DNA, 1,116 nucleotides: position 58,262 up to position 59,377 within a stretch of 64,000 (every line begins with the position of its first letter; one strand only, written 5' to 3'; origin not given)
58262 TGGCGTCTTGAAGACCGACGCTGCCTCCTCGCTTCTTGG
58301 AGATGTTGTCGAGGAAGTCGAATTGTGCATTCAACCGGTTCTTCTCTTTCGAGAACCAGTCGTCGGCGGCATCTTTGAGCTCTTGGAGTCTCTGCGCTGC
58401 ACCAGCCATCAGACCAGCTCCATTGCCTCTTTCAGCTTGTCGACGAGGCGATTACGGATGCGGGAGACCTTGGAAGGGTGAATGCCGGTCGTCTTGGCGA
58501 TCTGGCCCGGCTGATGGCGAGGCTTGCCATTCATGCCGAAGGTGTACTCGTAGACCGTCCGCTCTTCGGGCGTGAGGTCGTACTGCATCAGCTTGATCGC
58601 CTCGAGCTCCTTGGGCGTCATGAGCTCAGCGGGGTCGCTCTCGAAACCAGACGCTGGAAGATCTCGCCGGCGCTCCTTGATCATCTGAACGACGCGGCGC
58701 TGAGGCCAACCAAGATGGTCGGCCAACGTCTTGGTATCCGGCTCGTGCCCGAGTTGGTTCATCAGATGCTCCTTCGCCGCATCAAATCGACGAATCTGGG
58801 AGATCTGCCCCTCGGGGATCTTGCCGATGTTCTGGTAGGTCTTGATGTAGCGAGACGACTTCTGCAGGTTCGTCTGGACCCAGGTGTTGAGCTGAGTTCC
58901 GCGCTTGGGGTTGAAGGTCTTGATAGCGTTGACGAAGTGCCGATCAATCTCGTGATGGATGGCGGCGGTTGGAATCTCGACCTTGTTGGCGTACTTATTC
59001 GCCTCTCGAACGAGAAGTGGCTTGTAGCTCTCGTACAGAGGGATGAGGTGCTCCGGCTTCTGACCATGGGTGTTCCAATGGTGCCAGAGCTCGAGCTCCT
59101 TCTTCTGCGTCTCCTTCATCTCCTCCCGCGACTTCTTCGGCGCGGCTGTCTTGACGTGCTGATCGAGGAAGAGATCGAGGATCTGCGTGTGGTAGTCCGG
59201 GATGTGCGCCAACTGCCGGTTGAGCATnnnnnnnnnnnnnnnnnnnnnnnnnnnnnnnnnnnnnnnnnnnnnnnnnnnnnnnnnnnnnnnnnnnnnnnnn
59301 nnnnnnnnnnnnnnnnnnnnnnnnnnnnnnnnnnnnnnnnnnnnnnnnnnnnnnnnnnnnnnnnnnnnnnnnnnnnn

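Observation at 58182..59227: Phage sigma factor inside the structural operon, translationally coupled to a 75-aa partner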

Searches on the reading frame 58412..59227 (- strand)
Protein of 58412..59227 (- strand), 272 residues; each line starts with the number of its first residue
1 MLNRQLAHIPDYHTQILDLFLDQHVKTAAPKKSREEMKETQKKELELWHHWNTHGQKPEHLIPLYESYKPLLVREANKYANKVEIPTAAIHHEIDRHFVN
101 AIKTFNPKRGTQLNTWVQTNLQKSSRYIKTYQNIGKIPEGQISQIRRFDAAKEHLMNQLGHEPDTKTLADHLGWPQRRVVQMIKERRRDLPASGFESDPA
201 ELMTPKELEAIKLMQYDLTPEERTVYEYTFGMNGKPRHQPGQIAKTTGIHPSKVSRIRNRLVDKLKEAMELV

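Call 6: search_protein_families(library=pfam, proteins=[window:58412-59227:-], max_evalue=1)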
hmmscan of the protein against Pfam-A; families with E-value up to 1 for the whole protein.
window:58412-59227:- (272 aa): 10 families
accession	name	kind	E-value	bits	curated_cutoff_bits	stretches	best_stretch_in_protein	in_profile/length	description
PF04539.22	Sigma70_r3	-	1e-06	29.2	25.3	1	144-187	2-45/78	Sigma-70 region 3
PF13384.12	HTH_23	-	0.0027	17.9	24.6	1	242-261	22-41/50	Homeodomain-like domain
PF04542.20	Sigma70_r2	-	0.0083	16.3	24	1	64-119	1-55/71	Sigma-70 region 2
PF04545.22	Sigma70_r4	-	0.012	15.6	24.1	0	218-267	5-50/50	Sigma-70, region 4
PF12802.13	MarR_2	-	0.016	15.8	27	1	233-264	17-47/61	MarR family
PF13730.12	HTH_36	-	0.036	14.3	25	1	242-264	30-52/55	Helix-turn-helix domain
PF13551.12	HTH_29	-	0.047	14.2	28.1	1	240-261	15-36/64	Winged helix-turn helix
PF09339.16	HTH_IclR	-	0.075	13.3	22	1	236-262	17-43/52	IclR helix-turn-helix domain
PF14365.11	Neprosin_AP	-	0.088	13.8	39.2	1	26-74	35-84/120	Neprosin activation peptide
PF04286.17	DUF445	-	0.097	13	33.8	1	11-126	137-245/368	Protein of unknown function (DUF445)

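Call 7: search_protein_families(library=phrogs, proteins=[window:58412-59227:-], max_evalue=0.1)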
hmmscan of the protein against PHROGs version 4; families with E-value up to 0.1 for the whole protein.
window:58412-59227:- (272 aa): 6 families
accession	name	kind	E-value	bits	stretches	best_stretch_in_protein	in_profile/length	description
phrog_351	-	transcription regulation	4.9e-14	52.9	1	64-270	508-727/928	RNA polymerase sigma factor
phrog_36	-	transcription regulation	0.0051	17.4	1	207-269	129-187/220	transcriptional regulator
phrog_1740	-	transcription regulation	0.015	14.8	1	175-270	143-217/567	RNA polymerase sigma factor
phrog_191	-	transcription regulation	0.021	16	0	242-262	28-48/106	CII-like transcriptional activator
phrog_638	-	transcription regulation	0.061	14.2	0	235-259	15-39/145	transcriptional regulator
phrog_6223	-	transcription regulation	0.089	13.9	0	240-259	20-39/73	transcriptional repressor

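Call 9: find_related_loci(query=window:58412-59227:-, collection=viral_contigs, flank=6000)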
Query window:58412-59227:- (272 aa) in viral_contigs; peptide patterns used: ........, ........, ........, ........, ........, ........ (x = any residue, [..] = any of these).
1 stretches matched a pattern, but none encodes a relative of the query by tblastn (E <= 1e-3).

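Call 10: find_homologous_proteins(query=window:58412-59227:-)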
Query window:58412-59227:- (272 aa): 164 proteins with E <= 0.001 among 613 candidates; the best 120 are listed.
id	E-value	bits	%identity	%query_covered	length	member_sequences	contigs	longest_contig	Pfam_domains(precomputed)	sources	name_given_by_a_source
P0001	5.4e-180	615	100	100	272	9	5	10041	PF04539.23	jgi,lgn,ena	-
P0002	3.3e-149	514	85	96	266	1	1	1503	PF04539.23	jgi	jgi:DNA-directed RNA polymerase specialized sigma subunit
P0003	7.5e-143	493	84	94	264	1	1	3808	PF04539.23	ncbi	-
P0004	8.8e-142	489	84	94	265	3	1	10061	-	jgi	jgi:DNA-directed RNA polymerase specialized sigma subunit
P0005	1.7e-141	488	85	94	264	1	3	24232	PF04539.23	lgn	-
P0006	6.3e-138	477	79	100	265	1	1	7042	PF04539.23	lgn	-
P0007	1.0e-136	473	78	100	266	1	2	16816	PF04539.23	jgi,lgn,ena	jgi:RNA polymerase sigma factor (sigma-70 family)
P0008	2.0e-136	472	81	94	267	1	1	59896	-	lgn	-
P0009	1.3e-134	466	78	96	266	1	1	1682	PF04539.23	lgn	-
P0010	1.3e-133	463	80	96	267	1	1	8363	-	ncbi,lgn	-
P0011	4.3e-132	458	79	94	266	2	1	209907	PF04539.23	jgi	jgi:RNA polymerase primary sigma factor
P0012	8.0e-131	453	76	95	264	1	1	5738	PF04539.23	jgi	jgi:DNA-directed RNA polymerase specialized sigma subunit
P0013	1.0e-122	427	74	94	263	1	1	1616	PF04539.23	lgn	-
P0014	6.6e-120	418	73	94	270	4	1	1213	PF04539.23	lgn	-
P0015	1.9e-119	416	72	94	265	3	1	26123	PF04539.23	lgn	-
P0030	4.5e-101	356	62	98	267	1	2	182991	-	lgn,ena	-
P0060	2.7e-93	330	61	88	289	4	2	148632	PF04539.23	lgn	-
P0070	1.1e-91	325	60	89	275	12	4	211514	-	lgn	-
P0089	3.0e-88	314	56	94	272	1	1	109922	PF04539.23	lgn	-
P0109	4.0e-84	300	53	94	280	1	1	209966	PF04539.23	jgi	jgi:DNA-directed RNA polymerase specialized sigma subunit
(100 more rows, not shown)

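Call 11: search_dna_similar(query=window:58412-59227:-, collection=phages, mode=protein, max_evalue=0.001)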
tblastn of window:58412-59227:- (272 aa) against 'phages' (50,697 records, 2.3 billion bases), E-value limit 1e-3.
Records with a match: 1; places in all: 1; records where one place covers at least 80% of the query: 1.
Best place of each record, by identity: <60% 1.
By first word of the organism name: Salmonella 1.
By host as written in the record: Salmonella enterica subsp. enterica serovar Typhimurium ATCC 14028 1.
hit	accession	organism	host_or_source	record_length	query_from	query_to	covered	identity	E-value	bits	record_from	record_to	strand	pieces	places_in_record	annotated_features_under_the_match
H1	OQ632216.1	Salmonella phage Arash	Salmonella enterica subsp. enterica ...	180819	39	270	85%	28.9%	5e-16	83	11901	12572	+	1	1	RNA polymerase sigma factor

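Call 12: find_encoding_contigs(protein=P0011, flank=10000, max_places=2)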
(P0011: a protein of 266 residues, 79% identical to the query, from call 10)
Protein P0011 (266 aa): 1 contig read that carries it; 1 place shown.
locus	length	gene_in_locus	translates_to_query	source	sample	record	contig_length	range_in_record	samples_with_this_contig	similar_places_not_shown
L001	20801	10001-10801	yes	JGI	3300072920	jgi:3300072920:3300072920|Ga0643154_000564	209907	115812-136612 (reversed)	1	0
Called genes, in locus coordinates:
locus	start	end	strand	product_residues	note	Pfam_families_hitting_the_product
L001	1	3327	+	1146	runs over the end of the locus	-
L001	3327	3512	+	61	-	-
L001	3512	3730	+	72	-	-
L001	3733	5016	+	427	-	-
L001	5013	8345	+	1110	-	-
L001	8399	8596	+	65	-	-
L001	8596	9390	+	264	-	-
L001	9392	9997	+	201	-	-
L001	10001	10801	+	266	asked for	PF04539:Sigma70_r3 (weak)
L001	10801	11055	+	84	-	-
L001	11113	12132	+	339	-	-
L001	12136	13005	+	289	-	PF13385:Laminin_G_3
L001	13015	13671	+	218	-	-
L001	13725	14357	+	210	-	-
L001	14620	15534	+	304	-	-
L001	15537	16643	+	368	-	-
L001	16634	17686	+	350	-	-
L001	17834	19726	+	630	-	-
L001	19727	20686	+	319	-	-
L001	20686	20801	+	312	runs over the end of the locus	-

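Call 13: find_encoding_contigs(protein=P0109, flank=10000, max_places=2)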
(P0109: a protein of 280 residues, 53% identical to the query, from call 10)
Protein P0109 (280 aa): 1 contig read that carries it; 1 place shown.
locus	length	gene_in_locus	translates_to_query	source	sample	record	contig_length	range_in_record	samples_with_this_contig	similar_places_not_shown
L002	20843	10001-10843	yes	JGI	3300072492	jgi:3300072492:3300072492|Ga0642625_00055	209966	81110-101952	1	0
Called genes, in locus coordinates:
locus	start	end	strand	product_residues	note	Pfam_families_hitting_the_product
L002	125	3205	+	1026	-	-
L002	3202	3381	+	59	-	-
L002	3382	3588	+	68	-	-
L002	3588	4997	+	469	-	-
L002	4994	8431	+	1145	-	-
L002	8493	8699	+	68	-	-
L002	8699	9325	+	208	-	-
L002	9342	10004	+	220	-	-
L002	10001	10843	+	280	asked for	PF04539:Sigma70_r3 (weak)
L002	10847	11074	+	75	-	-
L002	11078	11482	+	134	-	-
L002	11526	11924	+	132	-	-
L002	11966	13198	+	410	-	-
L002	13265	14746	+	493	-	-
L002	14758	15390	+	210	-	-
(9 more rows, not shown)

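Call 14: find_encoding_contigs(protein=P0070, flank=10000, max_places=2)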
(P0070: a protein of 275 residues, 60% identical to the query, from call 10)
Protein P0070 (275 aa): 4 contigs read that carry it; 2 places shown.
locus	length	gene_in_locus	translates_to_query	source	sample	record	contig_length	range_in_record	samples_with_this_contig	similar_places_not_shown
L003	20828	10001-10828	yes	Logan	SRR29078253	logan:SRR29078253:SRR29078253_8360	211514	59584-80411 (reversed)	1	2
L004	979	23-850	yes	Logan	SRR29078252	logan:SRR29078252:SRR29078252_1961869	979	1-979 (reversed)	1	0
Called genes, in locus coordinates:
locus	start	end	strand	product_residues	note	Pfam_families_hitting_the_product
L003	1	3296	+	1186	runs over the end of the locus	-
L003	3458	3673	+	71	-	-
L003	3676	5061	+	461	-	-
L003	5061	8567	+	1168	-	-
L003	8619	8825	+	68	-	-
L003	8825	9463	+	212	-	-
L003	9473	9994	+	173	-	-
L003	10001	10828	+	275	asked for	-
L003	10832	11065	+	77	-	-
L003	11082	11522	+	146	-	PF23140:Gp80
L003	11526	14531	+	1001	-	-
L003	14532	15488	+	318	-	-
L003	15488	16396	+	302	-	PF13620:CarboxypepD_reg (faint)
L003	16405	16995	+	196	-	-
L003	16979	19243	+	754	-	-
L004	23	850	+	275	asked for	-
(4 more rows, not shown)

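Call 19: get_annotated_region(hit=H1, flank=6000)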
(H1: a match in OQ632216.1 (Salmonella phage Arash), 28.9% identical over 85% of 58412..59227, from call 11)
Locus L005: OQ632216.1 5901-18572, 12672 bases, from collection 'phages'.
description: Salmonella phage Arash, complete genome.
organism: Salmonella phage Arash (NCBI taxid 3038319)
taxonomy: Viruses; Duplodnaviria; Heunggongvirae; Uroviricota; Caudoviricetes
host: Salmonella enterica subsp. enterica serovar Typhimurium ATCC 14028; source: hospital sewage UZ Leuven; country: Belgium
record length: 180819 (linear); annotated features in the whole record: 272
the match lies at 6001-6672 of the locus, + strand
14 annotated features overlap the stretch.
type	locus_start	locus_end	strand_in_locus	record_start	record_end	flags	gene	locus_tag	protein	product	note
CDS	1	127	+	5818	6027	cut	-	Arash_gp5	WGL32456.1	hypothetical protein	-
CDS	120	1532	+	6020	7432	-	-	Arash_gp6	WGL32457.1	structural protein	-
CDS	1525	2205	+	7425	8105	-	-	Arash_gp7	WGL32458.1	structural protein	-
CDS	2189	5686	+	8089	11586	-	-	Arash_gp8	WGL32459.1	cell wall hydrolase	cell wall hydrolase, structural protein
CDS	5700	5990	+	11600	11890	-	-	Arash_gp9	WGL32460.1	hypothetical protein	-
CDS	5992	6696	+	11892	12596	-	-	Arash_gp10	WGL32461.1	RNA polymerase sigma factor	RNA polymerase sigma factor RpoS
CDS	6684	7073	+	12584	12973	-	-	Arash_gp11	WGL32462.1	hypothetical protein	-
CDS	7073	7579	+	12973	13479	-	-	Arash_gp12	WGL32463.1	structural protein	-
CDS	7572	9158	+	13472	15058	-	-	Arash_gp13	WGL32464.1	structural protein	-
CDS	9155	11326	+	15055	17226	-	-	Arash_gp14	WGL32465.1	structural protein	-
CDS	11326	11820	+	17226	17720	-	-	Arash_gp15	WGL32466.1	structural protein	-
CDS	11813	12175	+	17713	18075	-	-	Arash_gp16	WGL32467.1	structural protein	-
CDS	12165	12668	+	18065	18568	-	-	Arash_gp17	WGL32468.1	hypothetical protein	-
CDS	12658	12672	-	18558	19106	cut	-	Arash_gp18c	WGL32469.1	hypothetical protein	-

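Call 22: search_solved_structures(query=window:58412-59227:-, max_evalue=0.01, show_alignments=2)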
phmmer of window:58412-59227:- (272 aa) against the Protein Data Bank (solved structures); distinct sequences matched with E-value up to 0.01: 26.
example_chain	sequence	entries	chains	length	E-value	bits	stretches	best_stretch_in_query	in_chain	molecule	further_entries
7vf9_F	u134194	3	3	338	1.1e-07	34.9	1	64-270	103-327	RNA polymerase sigma factor RpoS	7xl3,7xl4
7f0r_F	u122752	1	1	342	1.2e-07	34.8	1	64-270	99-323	RNA polymerase sigma factor RpoS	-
6uu8_FFF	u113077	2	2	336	4.5e-05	26.4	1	65-200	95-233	RNA polymerase sigma factor RpoS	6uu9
6omf_F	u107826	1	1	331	5.1e-05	26.2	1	65-200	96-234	RNA polymerase sigma factor RpoS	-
6kj6_F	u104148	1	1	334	5.4e-05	26.1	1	65-200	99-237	RNA polymerase sigma factor RpoS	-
5ipl_F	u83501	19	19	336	5.5e-05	26.1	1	65-200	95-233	RNA polymerase sigma factor RpoS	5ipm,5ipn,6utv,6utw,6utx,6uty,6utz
1l9u_H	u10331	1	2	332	0.00014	24.7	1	40-188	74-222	SIGMA FACTOR SIGA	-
4xln_F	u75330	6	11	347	0.00016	24.6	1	40-188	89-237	RNA polymerase sigma factor SigA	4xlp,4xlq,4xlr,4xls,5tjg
1ku2_A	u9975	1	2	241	0.00017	24.5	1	40-185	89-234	sigma factor sigA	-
3ugo_A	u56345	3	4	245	0.00018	24.4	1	40-185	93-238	RNA polymerase sigma factor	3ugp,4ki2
1l9z_H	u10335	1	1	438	0.00064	22.6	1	40-188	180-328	SIGMA FACTOR SIGA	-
7ye1_F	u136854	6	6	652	0.00095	22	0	69-188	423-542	RNA polymerase sigma factor RpoD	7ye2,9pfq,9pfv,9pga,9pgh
9ujk_F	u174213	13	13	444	0.0011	21.8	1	40-187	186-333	RNA polymerase sigma factor SigA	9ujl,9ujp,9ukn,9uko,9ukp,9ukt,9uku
1iw7_F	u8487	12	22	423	0.0012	21.7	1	40-187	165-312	RNA polymerase sigma-70 subunit | principal sigma factor | DNA-directed RNA polymerase sigma chain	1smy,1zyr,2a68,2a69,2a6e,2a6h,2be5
9fo6_F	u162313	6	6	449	0.0012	21.7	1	40-187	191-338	RNA polymerase sigma factor SigA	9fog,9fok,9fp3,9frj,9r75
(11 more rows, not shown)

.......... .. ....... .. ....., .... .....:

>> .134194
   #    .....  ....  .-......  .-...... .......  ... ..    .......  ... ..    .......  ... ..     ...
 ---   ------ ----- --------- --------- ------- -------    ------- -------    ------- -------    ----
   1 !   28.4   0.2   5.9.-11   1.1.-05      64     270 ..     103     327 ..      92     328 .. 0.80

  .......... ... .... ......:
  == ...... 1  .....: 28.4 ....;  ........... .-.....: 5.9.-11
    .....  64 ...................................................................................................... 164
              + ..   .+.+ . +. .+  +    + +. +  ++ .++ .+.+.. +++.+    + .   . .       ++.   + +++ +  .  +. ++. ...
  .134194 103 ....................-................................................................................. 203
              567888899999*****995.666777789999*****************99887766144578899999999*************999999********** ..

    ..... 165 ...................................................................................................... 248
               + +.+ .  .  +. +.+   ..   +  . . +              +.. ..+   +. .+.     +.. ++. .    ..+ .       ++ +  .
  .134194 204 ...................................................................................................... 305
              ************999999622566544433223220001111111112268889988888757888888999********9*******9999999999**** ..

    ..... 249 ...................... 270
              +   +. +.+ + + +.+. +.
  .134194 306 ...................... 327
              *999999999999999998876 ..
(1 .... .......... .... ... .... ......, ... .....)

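Call 61: search_protein_families(library=ncbifam, proteins=[window:58412-59227:-, L005:5992-6693:+], max_evalue=0.01)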
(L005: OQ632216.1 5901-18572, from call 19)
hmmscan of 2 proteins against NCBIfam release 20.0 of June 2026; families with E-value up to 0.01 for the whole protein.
window:58412-59227:- (272 aa): 20 families
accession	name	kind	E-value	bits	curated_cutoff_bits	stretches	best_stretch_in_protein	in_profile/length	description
TIGR02393.1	RpoD_Cterm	equivalog_domain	6e-10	39.1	354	1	65-185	6-126/238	RNA polymerase sigma factor RpoD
TIGR02980.1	SigBFG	subfamily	6.3e-10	39.1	234.35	1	66-269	10-226/227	SigB/SigF/SigG family RNA polymerase sigma factor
TIGR02937.1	sigma70-ECF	superfamily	2.5e-09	37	42.9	1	64-269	6-165/165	sigma-70 family RNA polymerase sigma factor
TIGR02846.1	spore_sigmaK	equivalog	7.7e-08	32.1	298.65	1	214-268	171-225/227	RNA polymerase sporulation sigma factor SigK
TIGR02997.1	Sig70-cyanoRpoD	subfamily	2.1e-07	30.5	384.5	0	200-266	231-298/298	RNA polymerase sigma factor, RpoD/SigA family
TIGR02394.1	rpoS_proteo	equivalog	2.5e-07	30.5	378.7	1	66-184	53-171/285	RNA polymerase sigma factor RpoS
NF004471.0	PRK05803.1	subfamily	6.4e-07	28.8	252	1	211-269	170-228/235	RNA polymerase sporulation sigma factor SigK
NF005514.0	PRK07122.1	subfamily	4e-06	26.2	372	1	98-182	78-163/264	RNA polymerase sigma factor SigF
TIGR02479.1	FliA_WhiG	subfamily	6.9e-06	25.9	189.6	1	98-185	37-122/224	FliA/WhiG family RNA polymerase sigma factor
NF004562.0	PRK05901.1-4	equivalog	9e-06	24.5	779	1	39-184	298-441/571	RNA polymerase sigma factor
NF005920.0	PRK07921.1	subfamily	1.9e-05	23.9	464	1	32-188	68-219/328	RNA polymerase sigma factor SigB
NF004207.0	PRK05657.1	equivalog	2.8e-05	23.6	394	1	70-184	100-214/329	RNA polymerase sigma factor RpoS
NF004935.0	PRK06288.1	equivalog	0.00014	21.6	343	1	30-179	5-153/270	RNA polymerase sigma factor WhiG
TIGR02835.1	spore_sigmaE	equivalog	0.00018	21.1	348.6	1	216-269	177-230/234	RNA polymerase sporulation sigma factor SigE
NF006158.0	PRK08301.1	equivalog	0.0002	20.9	339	1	216-269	184-237/241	RNA polymerase sporulation sigma factor SigE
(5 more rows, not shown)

L005:5992-6693:+ (234 aa): 24 families
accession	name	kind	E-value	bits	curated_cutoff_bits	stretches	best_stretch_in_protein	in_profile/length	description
NF005809.0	PRK07670.1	equivalog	6.7e-12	45.4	326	1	6-171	6-169/255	FliA/WhiG family RNA polymerase sigma factor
TIGR02479.1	FliA_WhiG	subfamily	2.6e-09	37.2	189.6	1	28-155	1-130/224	FliA/WhiG family RNA polymerase sigma factor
NF004935.0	PRK06288.1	equivalog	3e-07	30.4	343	1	9-143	19-155/270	RNA polymerase sigma factor WhiG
NF005642.0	PRK07405.1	subfamily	3.2e-06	26.5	524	1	61-144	121-205/318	RNA polymerase sigma factor SigD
TIGR02393.1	RpoD_Cterm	equivalog_domain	6.3e-06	26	354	1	60-146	38-125/238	RNA polymerase sigma factor RpoD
TIGR02997.1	Sig70-cyanoRpoD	subfamily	2e-05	24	384.5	1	61-146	113-199/298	RNA polymerase sigma factor, RpoD/SigA family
NF005920.0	PRK07921.1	subfamily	2.5e-05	23.4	464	1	60-143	128-212/328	RNA polymerase sigma factor SigB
TIGR02394.1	rpoS_proteo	equivalog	4.5e-05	23.1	378.7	1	12-144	35-169/285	RNA polymerase sigma factor RpoS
NF004615.0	PRK05949.1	subfamily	5.1e-05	22.3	530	1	62-146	131-216/327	RNA polymerase sigma factor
NF004207.0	PRK05657.1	equivalog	0.00011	21.7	394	1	14-146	80-214/329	RNA polymerase sigma factor RpoS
NF005785.0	PRK07598.1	equivalog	0.00012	21.1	554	1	62-142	215-296/415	RNA polymerase sigma factor SigC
NF004566.0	PRK05901.2-4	equivalog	0.00017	20.9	531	1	55-140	225-311/448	RNA polymerase sigma factor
TIGR02392.1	rpoH_proteo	equivalog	0.00031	20.5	323.1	1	9-95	21-107/270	RNA polymerase sigma factor RpoH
NF005413.0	PRK06986.1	subfamily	0.00034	20.5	201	1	108-145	100-137/241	RNA polymerase sigma factor FliA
NF005143.0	PRK06596.1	subfamily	0.00036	20.1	241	1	9-87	34-112/285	RNA polymerase factor sigma-32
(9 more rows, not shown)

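Call 71: find_encoding_contigs(protein=P0030, flank=10000, max_places=1)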
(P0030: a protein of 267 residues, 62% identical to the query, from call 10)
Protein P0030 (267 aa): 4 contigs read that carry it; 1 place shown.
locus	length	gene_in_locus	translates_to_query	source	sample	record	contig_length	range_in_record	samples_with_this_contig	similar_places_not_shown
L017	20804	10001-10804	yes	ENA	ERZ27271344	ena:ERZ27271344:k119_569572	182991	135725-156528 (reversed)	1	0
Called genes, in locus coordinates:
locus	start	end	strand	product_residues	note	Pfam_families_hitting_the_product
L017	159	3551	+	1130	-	-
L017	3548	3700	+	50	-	-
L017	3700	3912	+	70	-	-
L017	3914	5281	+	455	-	-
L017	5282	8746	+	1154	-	-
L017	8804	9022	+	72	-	-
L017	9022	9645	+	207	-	-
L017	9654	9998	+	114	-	-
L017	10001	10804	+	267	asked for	-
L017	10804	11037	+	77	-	-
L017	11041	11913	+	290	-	-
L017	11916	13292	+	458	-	-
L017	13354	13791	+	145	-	PF23140:Gp80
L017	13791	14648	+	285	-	-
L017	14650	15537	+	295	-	-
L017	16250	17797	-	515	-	-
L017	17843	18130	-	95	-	-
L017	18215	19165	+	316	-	-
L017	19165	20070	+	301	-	PF13620:CarboxypepD_reg (faint)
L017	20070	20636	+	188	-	-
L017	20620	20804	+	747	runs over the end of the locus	-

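Call 72: find_encoding_contigs(protein=P0060, flank=10000, max_places=1)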
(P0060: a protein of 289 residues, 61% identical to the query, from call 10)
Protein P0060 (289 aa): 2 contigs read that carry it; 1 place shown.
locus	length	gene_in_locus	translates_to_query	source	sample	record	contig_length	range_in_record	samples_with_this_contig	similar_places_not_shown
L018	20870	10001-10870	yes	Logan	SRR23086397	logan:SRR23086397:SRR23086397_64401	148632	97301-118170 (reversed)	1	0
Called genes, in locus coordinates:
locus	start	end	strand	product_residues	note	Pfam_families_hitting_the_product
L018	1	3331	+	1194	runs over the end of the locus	-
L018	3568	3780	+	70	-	-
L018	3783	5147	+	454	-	-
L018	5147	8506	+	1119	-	-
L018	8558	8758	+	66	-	-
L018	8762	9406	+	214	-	-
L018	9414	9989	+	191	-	-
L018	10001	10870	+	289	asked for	PF04539:Sigma70_r3 (weak)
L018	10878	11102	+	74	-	-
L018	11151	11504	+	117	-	-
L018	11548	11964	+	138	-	-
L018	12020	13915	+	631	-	-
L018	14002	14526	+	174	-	-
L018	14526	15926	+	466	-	-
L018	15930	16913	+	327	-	-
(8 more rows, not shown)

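Call 73: find_encoding_contigs(protein=P0089, flank=10000, max_places=1)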
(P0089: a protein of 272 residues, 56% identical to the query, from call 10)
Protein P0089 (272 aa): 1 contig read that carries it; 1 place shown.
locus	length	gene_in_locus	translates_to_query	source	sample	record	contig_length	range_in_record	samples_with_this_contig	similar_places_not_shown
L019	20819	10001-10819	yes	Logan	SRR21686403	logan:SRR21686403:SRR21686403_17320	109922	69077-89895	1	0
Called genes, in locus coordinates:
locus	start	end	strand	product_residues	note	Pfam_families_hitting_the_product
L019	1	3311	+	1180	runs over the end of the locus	-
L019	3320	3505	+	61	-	-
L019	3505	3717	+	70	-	-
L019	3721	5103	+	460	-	-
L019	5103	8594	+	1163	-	-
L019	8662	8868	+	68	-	-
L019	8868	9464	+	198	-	-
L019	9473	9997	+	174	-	-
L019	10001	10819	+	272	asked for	PF04539:Sigma70_r3 (faint)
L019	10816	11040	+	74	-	-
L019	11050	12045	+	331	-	-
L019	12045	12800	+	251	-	-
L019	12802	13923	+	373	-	-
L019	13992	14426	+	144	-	-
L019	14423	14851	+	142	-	PF23140:Gp80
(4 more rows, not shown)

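Call 84: predict_structure(alignment_id=A5)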
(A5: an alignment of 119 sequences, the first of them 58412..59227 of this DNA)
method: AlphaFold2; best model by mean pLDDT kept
length: 272 residues; sequences in the alignment: 119
mean_pLDDT: 87.1   pTM: 0.58
mean pLDDT of the five models: 87.1, 86.0, 85.5, 85.5, 83.2
residues with pLDDT >= 90: 170; 70-90: 63; 50-70: 33; < 50: 6
segments of 3 or more residues with pLDDT < 50: none
pLDDT, mean of each block of 10 residues (from residue 1): 52 72 64 89 97 95 96 94 85 96 97 97 92 77 93 98 98 97 78 53 76 90 93 87 96 96 93 88
secondary structure, 60 per line:
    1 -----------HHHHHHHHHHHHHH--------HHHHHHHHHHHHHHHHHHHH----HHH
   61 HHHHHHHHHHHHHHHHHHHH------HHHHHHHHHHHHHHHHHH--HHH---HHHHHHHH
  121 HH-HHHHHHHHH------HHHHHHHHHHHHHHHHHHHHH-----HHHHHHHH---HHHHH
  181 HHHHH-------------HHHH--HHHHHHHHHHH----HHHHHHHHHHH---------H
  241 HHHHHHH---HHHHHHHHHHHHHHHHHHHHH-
elements in order: H12-25 H34-53 H58-80 H87-104 H113-122 H124-132 H139-159 H165-172 H176-185 H199-202 H205-215 H220-230 H240-247 H251-271
